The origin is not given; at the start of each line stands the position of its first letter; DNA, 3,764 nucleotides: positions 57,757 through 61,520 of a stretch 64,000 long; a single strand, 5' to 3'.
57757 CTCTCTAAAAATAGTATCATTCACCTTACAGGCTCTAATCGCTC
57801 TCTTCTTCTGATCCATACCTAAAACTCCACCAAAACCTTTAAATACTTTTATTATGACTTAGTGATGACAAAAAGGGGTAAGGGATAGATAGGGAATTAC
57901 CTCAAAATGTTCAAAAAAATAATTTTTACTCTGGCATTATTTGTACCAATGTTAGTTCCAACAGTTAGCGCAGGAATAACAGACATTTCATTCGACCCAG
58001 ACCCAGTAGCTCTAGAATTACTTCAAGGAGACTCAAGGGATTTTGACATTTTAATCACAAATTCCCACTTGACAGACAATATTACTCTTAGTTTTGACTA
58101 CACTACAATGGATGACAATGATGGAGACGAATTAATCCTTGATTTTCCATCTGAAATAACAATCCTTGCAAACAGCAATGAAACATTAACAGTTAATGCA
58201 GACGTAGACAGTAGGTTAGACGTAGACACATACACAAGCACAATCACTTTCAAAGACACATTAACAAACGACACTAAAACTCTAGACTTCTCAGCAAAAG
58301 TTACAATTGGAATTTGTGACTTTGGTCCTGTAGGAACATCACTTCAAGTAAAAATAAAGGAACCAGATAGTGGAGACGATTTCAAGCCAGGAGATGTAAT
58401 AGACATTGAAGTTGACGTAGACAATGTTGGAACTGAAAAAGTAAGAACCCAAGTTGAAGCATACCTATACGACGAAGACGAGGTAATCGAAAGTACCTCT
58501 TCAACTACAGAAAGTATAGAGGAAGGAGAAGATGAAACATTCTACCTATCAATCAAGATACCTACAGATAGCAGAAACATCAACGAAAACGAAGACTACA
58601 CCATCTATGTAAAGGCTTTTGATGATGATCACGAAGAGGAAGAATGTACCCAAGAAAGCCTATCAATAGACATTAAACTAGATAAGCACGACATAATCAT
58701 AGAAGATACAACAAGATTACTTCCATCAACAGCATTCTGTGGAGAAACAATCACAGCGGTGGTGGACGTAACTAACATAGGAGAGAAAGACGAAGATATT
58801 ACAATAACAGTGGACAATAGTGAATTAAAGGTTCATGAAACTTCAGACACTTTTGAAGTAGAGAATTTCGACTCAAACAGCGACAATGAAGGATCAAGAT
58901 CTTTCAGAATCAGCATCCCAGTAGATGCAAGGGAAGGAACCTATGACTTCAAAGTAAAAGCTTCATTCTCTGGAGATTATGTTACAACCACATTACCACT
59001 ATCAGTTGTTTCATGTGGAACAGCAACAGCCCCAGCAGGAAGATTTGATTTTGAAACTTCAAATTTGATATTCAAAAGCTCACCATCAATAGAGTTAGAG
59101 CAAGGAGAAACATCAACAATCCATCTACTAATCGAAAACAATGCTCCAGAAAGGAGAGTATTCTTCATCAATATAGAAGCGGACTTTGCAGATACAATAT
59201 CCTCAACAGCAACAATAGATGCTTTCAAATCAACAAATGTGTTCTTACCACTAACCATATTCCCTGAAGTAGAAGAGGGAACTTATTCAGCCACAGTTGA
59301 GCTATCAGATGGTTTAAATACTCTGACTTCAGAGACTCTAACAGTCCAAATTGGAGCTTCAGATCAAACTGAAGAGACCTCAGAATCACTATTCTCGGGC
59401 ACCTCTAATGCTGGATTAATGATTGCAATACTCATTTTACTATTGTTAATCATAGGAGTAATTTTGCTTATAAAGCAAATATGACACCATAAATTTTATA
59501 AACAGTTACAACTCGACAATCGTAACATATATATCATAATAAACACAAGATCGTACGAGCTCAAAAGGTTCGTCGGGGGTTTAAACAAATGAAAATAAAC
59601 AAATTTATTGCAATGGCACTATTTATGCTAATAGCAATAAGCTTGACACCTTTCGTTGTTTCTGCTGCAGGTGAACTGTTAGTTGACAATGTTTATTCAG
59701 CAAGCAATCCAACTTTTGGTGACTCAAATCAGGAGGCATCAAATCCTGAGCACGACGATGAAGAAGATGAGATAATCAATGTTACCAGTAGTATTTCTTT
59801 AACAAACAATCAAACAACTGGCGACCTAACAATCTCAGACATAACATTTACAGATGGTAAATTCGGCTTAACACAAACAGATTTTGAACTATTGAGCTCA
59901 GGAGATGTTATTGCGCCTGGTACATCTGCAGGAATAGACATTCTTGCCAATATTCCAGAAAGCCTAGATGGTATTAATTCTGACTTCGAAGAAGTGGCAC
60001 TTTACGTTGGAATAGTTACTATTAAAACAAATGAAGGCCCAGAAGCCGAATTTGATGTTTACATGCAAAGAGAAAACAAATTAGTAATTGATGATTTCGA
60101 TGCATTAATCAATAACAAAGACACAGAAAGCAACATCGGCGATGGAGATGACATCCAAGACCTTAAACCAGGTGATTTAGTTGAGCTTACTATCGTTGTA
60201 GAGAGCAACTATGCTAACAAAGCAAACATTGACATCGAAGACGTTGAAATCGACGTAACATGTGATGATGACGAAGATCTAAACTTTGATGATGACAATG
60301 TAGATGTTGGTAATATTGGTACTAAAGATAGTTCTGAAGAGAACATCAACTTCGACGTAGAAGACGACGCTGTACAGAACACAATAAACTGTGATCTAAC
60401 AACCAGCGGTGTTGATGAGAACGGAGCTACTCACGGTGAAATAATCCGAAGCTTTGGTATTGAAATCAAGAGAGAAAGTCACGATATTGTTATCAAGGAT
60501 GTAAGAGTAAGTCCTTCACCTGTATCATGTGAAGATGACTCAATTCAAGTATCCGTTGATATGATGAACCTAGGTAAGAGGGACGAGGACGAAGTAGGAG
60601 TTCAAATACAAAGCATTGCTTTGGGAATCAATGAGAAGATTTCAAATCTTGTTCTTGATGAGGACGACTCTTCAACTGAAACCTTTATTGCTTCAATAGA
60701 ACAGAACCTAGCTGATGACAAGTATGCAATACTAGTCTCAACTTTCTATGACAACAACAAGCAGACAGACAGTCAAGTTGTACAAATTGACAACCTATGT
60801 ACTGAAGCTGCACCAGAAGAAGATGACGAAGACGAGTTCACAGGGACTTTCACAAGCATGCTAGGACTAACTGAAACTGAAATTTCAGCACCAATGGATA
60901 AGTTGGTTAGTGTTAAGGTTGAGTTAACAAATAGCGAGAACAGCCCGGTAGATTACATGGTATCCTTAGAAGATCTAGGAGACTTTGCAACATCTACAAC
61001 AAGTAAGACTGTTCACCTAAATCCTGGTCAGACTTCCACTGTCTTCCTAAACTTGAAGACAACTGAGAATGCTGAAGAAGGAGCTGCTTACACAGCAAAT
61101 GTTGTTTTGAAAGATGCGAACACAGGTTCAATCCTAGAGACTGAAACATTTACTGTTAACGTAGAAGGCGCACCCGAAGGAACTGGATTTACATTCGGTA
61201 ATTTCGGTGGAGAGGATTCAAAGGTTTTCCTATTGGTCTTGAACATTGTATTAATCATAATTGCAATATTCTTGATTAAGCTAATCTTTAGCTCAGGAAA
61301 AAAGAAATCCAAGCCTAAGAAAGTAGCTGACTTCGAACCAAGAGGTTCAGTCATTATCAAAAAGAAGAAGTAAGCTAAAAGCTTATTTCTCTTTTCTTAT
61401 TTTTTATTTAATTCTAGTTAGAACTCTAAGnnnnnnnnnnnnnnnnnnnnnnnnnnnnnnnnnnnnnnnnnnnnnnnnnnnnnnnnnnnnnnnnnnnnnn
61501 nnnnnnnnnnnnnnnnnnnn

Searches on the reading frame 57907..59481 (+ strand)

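Call 42: search_protein_families(library=pfam, proteins=[window:57907-59481:+], max_evalue=0.001)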
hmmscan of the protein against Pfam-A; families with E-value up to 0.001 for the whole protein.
window:57907-59481:+ (525 aa): 1 family
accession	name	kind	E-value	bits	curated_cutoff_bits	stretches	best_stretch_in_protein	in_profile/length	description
PF07705.17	CARDB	-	2.3e-06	28.2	22.7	0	158-235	14-81/101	CARDB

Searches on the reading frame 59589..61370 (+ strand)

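Call 42: search_protein_families(library=pfam, proteins=[window:59589-61370:+], max_evalue=0.001)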
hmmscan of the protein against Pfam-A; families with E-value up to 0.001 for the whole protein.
window:59589-61370:+ (594 aa): 2 families
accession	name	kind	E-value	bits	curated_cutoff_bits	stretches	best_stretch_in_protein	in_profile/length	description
PF11614.14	FixG_C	-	4.2e-06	27.4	25.6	1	444-521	37-116/119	IG-like fold at C-terminal of FixG, putative oxidoreductase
PF23619.1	Ig_VWA7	-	0.00039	21.1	27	1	440-502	18-79/104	VWA7 Ig-like domain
